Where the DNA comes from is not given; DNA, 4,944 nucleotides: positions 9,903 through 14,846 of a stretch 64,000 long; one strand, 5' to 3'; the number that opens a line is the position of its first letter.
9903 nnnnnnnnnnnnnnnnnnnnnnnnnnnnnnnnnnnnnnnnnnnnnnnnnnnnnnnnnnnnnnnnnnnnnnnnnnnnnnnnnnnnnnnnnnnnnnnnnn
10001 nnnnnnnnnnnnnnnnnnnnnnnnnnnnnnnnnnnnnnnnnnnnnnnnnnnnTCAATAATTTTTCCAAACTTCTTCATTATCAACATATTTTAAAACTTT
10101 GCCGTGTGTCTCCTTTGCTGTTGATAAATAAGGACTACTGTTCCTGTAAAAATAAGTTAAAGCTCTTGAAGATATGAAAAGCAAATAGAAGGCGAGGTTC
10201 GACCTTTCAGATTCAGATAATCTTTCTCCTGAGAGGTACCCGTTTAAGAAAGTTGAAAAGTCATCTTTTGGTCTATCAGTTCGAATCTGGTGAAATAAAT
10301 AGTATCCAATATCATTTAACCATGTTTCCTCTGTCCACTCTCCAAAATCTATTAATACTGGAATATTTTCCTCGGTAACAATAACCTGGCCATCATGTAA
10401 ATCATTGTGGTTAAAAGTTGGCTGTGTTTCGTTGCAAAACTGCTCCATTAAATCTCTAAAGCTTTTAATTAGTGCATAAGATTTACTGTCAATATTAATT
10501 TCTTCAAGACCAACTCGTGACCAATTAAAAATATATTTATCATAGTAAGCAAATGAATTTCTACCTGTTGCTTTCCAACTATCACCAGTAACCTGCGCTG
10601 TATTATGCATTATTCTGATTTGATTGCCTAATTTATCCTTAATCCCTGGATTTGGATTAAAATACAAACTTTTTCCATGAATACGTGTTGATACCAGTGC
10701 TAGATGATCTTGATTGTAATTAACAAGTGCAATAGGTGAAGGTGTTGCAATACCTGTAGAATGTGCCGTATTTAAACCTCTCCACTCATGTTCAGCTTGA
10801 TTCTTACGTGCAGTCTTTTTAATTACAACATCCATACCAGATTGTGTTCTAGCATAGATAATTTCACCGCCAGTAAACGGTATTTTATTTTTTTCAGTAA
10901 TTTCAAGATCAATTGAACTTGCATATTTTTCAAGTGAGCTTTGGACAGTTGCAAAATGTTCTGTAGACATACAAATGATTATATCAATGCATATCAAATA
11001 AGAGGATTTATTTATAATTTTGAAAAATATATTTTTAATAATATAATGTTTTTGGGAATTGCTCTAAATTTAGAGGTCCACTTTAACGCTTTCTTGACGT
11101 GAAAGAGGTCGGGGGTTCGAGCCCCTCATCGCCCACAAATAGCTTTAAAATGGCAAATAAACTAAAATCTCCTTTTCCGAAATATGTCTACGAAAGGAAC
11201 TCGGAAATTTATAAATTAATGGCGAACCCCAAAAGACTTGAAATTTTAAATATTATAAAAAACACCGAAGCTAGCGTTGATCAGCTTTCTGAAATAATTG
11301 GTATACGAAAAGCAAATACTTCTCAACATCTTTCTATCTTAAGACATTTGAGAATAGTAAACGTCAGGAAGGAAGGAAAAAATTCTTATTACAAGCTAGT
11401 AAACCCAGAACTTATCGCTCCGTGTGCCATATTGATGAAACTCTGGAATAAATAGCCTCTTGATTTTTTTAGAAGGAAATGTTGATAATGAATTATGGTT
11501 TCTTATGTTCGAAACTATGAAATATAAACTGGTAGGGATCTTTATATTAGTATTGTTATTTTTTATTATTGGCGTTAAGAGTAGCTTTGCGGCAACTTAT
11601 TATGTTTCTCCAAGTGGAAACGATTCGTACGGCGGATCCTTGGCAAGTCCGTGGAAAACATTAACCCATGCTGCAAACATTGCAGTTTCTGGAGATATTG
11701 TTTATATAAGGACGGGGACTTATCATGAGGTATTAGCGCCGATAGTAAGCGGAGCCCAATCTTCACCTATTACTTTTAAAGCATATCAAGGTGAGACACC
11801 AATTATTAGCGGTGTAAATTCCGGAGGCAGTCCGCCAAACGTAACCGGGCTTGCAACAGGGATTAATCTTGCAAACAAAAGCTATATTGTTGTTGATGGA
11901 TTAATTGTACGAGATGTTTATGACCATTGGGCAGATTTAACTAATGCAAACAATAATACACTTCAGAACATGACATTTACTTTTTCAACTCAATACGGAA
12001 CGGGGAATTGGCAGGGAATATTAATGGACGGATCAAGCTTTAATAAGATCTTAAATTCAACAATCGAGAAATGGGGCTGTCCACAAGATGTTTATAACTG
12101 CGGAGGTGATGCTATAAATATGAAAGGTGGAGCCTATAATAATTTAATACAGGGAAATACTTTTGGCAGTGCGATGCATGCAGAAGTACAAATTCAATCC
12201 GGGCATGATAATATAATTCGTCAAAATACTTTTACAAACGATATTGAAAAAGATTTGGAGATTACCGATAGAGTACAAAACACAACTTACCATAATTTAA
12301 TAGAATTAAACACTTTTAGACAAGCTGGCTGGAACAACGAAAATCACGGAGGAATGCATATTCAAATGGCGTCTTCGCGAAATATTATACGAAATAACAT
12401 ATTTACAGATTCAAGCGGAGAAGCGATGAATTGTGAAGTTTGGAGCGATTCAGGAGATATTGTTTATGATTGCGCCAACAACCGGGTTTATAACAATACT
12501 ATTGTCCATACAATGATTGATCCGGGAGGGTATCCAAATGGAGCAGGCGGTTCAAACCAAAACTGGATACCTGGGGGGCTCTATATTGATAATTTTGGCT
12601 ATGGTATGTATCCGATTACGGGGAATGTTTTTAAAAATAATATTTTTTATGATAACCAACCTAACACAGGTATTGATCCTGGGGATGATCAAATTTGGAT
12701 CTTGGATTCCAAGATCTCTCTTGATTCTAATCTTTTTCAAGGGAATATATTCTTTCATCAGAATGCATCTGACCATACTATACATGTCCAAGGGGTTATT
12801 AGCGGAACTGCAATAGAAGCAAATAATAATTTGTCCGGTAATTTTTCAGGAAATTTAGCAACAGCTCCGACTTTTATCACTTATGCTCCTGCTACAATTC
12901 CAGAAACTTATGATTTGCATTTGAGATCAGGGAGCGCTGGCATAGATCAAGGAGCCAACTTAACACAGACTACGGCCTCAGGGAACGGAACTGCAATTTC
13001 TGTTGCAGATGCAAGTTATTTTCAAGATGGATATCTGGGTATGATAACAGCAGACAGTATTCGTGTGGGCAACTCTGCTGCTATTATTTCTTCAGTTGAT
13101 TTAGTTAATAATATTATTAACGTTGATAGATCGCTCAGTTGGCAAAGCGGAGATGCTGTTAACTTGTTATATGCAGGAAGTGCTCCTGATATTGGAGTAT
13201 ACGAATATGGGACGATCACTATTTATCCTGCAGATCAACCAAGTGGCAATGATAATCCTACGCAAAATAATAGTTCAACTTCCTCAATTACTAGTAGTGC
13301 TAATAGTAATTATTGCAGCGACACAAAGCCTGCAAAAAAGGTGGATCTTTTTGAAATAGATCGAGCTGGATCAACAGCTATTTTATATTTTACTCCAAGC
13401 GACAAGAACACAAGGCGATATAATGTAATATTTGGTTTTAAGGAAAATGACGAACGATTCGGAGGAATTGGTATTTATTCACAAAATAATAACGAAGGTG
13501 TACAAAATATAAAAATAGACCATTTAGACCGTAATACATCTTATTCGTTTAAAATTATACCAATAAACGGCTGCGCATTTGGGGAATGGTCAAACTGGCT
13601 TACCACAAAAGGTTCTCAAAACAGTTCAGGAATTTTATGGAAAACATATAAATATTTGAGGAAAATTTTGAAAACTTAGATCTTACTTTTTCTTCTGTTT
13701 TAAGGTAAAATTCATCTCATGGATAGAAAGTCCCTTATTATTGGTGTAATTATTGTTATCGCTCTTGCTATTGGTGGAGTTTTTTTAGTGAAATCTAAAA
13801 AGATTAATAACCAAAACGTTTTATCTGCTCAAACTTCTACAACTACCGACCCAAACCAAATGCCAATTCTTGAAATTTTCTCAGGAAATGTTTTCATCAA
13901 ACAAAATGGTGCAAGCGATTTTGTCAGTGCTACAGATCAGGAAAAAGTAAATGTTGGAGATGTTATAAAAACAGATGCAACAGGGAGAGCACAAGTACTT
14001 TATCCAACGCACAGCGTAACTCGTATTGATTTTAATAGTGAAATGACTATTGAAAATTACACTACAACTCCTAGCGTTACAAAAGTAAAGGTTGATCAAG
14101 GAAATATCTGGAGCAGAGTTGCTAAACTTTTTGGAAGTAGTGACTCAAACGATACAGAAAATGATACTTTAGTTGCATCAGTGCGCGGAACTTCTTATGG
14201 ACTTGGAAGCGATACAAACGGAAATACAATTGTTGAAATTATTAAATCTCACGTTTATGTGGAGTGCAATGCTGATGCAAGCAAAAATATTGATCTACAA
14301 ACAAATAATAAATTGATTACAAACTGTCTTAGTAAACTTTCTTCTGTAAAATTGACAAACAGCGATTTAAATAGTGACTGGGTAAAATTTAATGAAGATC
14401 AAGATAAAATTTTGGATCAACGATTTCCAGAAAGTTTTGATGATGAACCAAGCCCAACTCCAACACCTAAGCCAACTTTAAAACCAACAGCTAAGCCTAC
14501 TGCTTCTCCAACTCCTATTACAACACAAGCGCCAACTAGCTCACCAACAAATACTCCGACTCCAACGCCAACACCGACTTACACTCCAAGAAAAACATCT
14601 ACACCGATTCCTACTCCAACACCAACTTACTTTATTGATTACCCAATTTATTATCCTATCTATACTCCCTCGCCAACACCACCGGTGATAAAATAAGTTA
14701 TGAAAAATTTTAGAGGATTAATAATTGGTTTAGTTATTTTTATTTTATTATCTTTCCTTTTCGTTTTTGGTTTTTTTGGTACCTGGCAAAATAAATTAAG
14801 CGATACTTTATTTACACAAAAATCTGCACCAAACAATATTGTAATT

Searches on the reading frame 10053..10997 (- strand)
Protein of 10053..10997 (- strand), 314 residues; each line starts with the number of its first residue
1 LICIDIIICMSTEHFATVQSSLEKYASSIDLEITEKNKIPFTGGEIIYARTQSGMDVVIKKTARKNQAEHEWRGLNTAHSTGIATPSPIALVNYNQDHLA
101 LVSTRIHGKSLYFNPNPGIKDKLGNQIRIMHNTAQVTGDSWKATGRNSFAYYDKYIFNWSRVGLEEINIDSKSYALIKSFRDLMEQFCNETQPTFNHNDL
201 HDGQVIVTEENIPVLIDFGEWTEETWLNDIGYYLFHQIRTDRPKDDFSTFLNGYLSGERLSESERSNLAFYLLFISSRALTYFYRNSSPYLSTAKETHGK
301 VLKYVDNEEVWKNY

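Call 5: search_protein_families(library=pfam, proteins=[window:10053-10997:-], max_evalue=0.01)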
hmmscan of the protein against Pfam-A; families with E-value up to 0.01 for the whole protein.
window:10053-10997:- (314 aa): 2 families
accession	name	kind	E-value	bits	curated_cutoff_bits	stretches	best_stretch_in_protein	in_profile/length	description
PF01636.29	APH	-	6.9e-11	42.8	23.2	1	63-255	34-230/239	Phosphotransferase enzyme family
PF01633.27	Choline_kinase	-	0.00076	19.3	29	1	116-221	85-191/300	Choline/ethanolamine kinase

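Call 6: search_protein_families(library=ncbifam, proteins=[window:10053-10997:-], max_evalue=0.01)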
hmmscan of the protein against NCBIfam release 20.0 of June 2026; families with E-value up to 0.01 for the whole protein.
window:10053-10997:- (314 aa): 5 families
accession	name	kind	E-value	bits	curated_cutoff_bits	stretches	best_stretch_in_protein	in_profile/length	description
TIGR02172.1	Fb_sc_TIGR02172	paralog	3.5e-06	27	228.2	0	176-239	134-199/226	TIGR02172 family protein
TIGR03724.2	arch_bud32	equivalog_domain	9.3e-06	25.3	125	1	60-140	32-111/193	KEOPS complex kinase/ATPase Bud32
NF003558.0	PRK05231.1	equivalog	0.00035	19.7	271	1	92-272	90-270/322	homoserine kinase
TIGR02906.1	spore_CotS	subfamily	0.00037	19.5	172.7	1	183-274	180-270/314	CotS family spore coat protein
NF007174.0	PRK09605.1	equivalog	0.0006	18.4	447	0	59-150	374-460/535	bifunctional N(6)-L-threonylcarbamoyladenine synthase/serine/threonine protein kinase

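Call 40: search_solved_structures(query=A4, max_evalue=1)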
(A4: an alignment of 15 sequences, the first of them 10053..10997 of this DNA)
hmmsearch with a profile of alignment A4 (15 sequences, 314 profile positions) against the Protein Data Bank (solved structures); distinct sequences matched with E-value up to 1: 13.
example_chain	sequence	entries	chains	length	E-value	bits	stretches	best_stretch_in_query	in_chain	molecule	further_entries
6sui_A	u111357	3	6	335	0.0015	20.8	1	71-263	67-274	Phosphotransferase enzyme family protein | Phosphotransferase enzyme family protein, amicoumacin kinase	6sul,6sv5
3i0o_A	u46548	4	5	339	0.016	17.5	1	121-220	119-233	Spectinomycin phosphotransferase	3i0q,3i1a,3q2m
9x4g_B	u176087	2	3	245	0.045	16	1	61-109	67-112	non-specific serine/threonine protein kinase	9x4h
2q83_A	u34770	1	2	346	0.08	15.2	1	191-274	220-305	YtaA protein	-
1l8t_A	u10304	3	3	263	0.095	14.9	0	189-241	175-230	Aminoglycoside 3'-Phosphotransferase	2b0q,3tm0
1j7i_A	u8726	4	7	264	0.096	14.9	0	189-241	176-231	AMINOGLYCOSIDE 3'-PHOSPHOTRANSFERASE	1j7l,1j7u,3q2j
3uib_A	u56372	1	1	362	0.14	14.4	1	196-250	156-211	mitogen-activated protein kinase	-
3pg1_A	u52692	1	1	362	0.14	14.4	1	196-250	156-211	Mitogen-activated protein kinase, putative (Map kinase-like protein)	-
6sum_A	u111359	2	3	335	0.15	14.3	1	154-263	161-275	AMICOUMACIN KINASE | APH domain-containing protein, amicoumacin kinase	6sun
2bkk_A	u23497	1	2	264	0.16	14.2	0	189-241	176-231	AMINOGLYCOSIDE 3'-PHOSPHOTRANSFERASE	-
1zp9_A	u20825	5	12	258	0.19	13.9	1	66-94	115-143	Rio1 kinase | Rio1 serine protein kinase | RIO-type serine/threonine-protein kinase Rio1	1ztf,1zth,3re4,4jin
12ez_A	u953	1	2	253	0.2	13.9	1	66-94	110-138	RIO-type serine/threonine-protein kinase Rio1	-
6oid_A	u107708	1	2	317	0.49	12.6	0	73-217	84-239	Protein-ribulosamine 3-kinase, chloroplastic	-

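Call 49: find_homologous_proteins(query=window:10053-10997:-, max_evalue=0.001)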
Query window:10053-10997:- (314 aa): 38 proteins with E <= 0.001 among 546 candidates.
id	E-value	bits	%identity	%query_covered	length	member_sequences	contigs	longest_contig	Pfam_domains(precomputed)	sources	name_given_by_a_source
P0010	2.4e-205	699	100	97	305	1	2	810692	PF01636.30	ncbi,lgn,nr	ncbi:MAG TPA: phosphotransferase [Patescibacteria group bacterium]|nr:phosphotransferase [Patescibac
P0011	3.1e-129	449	63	96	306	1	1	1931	PF01636.30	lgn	-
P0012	1.9e-127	443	62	96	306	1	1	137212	PF01633.27,PF01636.30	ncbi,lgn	ncbi:MAG TPA: phosphotransferase [Patescibacteria group bacterium]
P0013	5.9e-127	441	61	96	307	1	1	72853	PF01636.30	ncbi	-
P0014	8.5e-122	424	59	97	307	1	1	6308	PF01636.30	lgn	-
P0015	1.3e-121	424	57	99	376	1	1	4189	PF01636.30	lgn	-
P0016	1.1e-118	414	57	96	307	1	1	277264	PF01636.30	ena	-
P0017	1.5e-118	413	60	96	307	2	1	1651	PF01633.27,PF01636.30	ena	-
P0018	1.3e-114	401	55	96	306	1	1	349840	PF01636.30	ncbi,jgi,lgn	-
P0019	2.3e-109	383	57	91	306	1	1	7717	PF01636.30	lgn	-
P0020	2.9e-109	383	55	96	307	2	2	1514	PF01636.30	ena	-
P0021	1.0e-108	381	53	96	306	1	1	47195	PF01636.30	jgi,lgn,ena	-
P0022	1.2e-108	381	54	96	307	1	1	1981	PF01636.30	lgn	-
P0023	4.8e-108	379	54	96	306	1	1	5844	PF01636.30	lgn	-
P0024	5.7e-108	379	54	97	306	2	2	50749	PF01636.30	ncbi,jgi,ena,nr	ncbi:MAG TPA: phosphotransferase [Clostridia bacterium]|nr:phosphotransferase [Clostridia bacterium]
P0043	3.6e-69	251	42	91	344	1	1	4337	PF01636.30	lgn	-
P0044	8.1e-67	244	38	91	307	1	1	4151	PF01636.30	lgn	-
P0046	2.4e-61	226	39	92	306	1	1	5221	PF01636.30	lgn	-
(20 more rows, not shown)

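Call 50: find_encoding_contigs(protein=P0046, flank=6000, max_places=3)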
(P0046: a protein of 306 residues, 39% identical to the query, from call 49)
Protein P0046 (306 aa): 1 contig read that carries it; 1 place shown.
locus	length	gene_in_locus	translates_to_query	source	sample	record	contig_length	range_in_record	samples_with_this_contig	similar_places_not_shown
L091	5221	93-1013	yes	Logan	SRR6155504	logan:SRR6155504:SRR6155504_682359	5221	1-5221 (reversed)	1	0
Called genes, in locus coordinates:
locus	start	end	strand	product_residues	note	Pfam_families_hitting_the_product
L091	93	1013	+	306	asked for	PF01636:APH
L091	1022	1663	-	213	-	PF00300:His_Phos_1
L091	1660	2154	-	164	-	PF00293:NUDIX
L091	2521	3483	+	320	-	PF02615:Ldh_2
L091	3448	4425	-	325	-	-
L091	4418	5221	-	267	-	?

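Call 51: find_encoding_contigs(protein=P0043, flank=6000, max_places=3)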
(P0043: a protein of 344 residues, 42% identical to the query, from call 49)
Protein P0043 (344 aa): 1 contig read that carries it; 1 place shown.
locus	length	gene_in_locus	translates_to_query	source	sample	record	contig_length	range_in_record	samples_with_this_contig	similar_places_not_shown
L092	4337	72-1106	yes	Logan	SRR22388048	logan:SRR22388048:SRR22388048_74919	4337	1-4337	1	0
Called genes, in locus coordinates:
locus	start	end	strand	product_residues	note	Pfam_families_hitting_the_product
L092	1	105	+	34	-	?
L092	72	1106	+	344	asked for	PF01636:APH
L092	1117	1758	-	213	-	PF00300:His_Phos_1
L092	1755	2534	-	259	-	PF00881:Nitroreductase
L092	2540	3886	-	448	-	PF02624:YcaO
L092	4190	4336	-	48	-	?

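Call 52: find_encoding_contigs(protein=P0044, flank=6000, max_places=3)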
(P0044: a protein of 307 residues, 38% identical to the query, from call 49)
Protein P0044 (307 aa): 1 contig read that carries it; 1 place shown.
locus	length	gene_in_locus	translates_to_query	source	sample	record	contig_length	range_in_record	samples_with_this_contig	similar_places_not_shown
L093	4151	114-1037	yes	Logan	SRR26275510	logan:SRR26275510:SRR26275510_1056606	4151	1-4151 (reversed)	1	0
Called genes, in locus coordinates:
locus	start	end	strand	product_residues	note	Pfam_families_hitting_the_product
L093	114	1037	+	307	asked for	PF01636:APH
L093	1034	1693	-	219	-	PF00300:His_Phos_1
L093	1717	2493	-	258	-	PF00881:Nitroreductase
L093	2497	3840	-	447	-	PF02624:YcaO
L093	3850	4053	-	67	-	-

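Call 63: search_protein_families(library=phrogs, proteins=[window:10053-10997:-], max_evalue=0.01)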
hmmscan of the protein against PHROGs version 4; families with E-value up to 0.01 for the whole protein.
window:10053-10997:- (314 aa): 0 families

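Call 84: search_protein_families(library=pfam, proteins=[L091:1660-2154:-], max_evalue=0.001)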
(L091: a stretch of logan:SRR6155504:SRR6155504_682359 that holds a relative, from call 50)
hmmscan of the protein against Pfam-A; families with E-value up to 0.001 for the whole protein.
L091:1660-2154:- (164 aa): 1 family
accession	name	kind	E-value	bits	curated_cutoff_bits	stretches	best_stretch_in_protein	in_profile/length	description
PF00293.34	NUDIX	-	2.5e-12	47.4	21.1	1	40-143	10-121/134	NUDIX domain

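Call 85: predict_structure(alignment_id=A6)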
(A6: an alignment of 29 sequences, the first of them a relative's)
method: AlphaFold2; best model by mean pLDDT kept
length: 305 residues; sequences in the alignment: 29
mean_pLDDT: 93.7   pTM: 0.90
mean pLDDT of the five models: 93.7, 93.0, 92.9, 92.8, 92.6
residues with pLDDT >= 90: 263; 70-90: 34; 50-70: 8; < 50: 0
segments of 3 or more residues with pLDDT < 50: none
pLDDT, mean of each block of 10 residues (from residue 1): 91 92 92 84 95 92 97 98 94 97 94 98 97 96 95 90 94 96 96 97 97 97 96 88 94 94 96 93 96 90 63
secondary structure, 60 per line:
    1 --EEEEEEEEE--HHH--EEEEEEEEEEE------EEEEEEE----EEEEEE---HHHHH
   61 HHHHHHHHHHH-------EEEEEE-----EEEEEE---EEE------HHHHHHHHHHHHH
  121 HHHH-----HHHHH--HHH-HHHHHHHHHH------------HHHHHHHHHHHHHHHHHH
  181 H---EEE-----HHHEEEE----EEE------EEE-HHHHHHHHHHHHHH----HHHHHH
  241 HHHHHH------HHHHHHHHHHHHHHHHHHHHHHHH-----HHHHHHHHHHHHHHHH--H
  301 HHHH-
elements in order: E3-11 E19-29 E36-42 E47-52 H56-71 E79-84 E90-95 E99-101 H108-124 H130-134 H141-150 H163-181 E185-187 E196-199 E204-206 E213-215 H217-230 H235-246 H253-276 H282-297 H300-304

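Call 87: fold_search(model_id=the predicted structure, library=pdb)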
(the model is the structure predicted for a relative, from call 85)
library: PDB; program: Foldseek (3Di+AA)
matches with E <= 10: 1857; with E <= 0.001: 1235
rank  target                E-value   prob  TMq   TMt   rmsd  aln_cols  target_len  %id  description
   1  2q83_B                4.0e-11  1.00  0.63  0.59   6.1       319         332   15  Crystal structure of ytaA (2635576) from Bacillus subtilis at 2.50 A resolution (released 2007-06-26)
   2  3i1a_A                6.9e-11  1.00  0.56  0.53   6.6       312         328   15  Crystal Structure of apo Spectinomycin Phosphotransferase, APH(9)-Ia (released 2010-01-19)
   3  6sum_A                1.8e-10  1.00  0.57  0.53   6.3       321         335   15  Amicoumacin kinase hAmiN in complex with AMP-PNP, MG2+ and Ami (released 2020-07-22)
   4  3i0o                  2.3e-10  1.00  0.59  0.55   6.7       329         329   15  Crystal Structure of Spectinomycin Phosphotransferase, APH(9)-Ia, in complex with ADP and Spectinomcyin (released 2010-01-19)
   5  3i1a_B                2.7e-10  1.00  0.56  0.52   6.5       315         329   15  Crystal Structure of apo Spectinomycin Phosphotransferase, APH(9)-Ia (released 2010-01-19)
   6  2q83_A                3.5e-10  1.00  0.63  0.59   5.9       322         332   15  Crystal structure of ytaA (2635576) from Bacillus subtilis at 2.50 A resolution (released 2007-06-26)
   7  3q2m                  3.7e-10  1.00  0.58  0.55   6.4       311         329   15  Crystal Structure of Spectinomycin Phosphotransferase, APH(9)-Ia, Protein Kinase Inhibitor CKI-7 Complex (released 2011-05-18)
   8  4pdy                  4.6e-10  1.00  0.57  0.53   7.2       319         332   13  Crystal structure of aminoglycoside phosphotransferase from Alicyclobacillus acidocaldarius subsp. acidocaldarius DSM 44 (released 2014-05-07)
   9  3i0q                  8.7e-10  1.00  0.58  0.56   6.6       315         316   16  Crystal Structure of the AMP-bound complex of Spectinomycin Phosphotransferase, APH(9)-Ia (released 2010-01-19)
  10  4few_A                1.1e-09  1.00  0.52  0.58   6.2       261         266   14  Crystal structure of the aminoglycoside phosphotransferase APH(3')-Ia, with substrate kanamycin and small molecule inh (released 2012-06-20)
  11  2ppq                  1.3e-09  1.00  0.58  0.57   6.4       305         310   15  Crystal structure of the homoserine kinase from Agrobacterium tumefaciens (released 2007-06-05)
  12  5igy                  1.3e-09  1.00  0.58  0.60   5.4       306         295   12  Macrolide 2'-phosphotransferase type II - complex with GDP and erythromycin (released 2017-04-26)
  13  4feu_C                1.3e-09  1.00  0.52  0.59   7.6       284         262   15  Crystal structure of the aminoglycoside phosphotransferase APH(3')-Ia, with substrate kanamycin and small molecule inh (released 2012-06-20)
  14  4h05_B                1.4e-09  1.00  0.54  0.60   5.9       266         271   16  Crystal structure of aminoglycoside-3'-phosphotransferase of type VIII (released 2014-04-09)
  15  4gki_L                1.9e-09  1.00  0.51  0.57   6.3       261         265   14  Crystal structure of the aminoglycoside phosphotransferase APH(3')-Ia, with substrate kanamycin and small molecule inh (released 2012-09-05)
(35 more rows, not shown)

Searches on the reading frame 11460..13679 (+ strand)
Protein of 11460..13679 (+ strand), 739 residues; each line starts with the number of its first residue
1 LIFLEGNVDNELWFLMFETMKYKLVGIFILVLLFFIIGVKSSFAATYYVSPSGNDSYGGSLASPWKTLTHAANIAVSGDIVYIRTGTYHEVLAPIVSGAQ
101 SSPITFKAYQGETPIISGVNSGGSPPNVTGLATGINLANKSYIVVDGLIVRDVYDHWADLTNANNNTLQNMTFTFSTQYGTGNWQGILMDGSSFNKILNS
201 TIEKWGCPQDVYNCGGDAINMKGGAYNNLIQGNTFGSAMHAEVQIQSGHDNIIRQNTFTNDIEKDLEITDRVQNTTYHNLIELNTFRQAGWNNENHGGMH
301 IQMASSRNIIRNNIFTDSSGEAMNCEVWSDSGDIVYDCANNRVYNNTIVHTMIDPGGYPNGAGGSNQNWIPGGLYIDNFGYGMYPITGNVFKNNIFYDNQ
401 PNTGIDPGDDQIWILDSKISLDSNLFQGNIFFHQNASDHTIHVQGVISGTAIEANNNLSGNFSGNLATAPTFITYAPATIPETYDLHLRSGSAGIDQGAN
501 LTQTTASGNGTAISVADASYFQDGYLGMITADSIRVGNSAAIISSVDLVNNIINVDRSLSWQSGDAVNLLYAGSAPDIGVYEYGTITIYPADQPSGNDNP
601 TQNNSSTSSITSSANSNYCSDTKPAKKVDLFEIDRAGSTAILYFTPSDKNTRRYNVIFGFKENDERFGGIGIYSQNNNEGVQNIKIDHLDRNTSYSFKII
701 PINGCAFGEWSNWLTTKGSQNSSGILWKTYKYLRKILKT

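Call 5: search_protein_families(library=pfam, proteins=[window:11460-13679:+], max_evalue=0.01)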
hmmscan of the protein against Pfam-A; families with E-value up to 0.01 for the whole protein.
window:11460-13679:+ (739 aa): 3 families
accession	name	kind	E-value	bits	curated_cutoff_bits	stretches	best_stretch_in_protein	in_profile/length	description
PF22842.2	Pel9A-like_beta_helix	-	1.3e-06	28.1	25.2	1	44-89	8-53/370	Pel9A-like, right handed beta helix region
PF13229.12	Beta_helix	-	6e-05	23.2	25.9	0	162-348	7-158/158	Right handed beta helix region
PF05048.19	NosD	-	0.00032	20.7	23.6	1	131-319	15-173/212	Periplasmic copper-binding protein (NosD)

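Call 6: search_protein_families(library=ncbifam, proteins=[window:11460-13679:+], max_evalue=0.01)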
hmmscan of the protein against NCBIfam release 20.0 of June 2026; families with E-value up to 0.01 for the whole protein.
window:11460-13679:+ (739 aa): 2 families
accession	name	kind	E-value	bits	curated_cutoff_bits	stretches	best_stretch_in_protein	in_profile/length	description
NF041899.1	pec_ly_PelN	equivalog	3.8e-13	49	740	1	23-200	6-191/437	pectate lyase PelN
NF047854.1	LIC10774_subfam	equivalog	1.1e-06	27.8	380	1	45-91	59-106/358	LIC10774/LIC10365 family surface protein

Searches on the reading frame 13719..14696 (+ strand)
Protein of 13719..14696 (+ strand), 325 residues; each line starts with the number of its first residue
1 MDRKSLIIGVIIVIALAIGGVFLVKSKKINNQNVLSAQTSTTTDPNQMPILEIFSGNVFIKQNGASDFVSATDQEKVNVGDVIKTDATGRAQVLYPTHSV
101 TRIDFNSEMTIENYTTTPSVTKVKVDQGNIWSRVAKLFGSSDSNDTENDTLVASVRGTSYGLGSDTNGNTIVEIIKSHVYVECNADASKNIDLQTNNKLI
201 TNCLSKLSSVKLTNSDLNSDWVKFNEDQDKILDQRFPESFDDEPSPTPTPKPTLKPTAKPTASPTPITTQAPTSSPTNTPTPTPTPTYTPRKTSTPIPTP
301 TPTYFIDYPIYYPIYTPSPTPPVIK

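Call 44: search_protein_families(library=pfam, proteins=[window:13719-14696:+], max_evalue=0.001)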
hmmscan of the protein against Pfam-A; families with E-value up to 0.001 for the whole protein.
window:13719-14696:+ (325 aa): 1 family
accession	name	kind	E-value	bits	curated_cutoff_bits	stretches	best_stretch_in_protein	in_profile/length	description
PF04773.18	FecR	-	2e-06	28.6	24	1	81-179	1-96/97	FecR protein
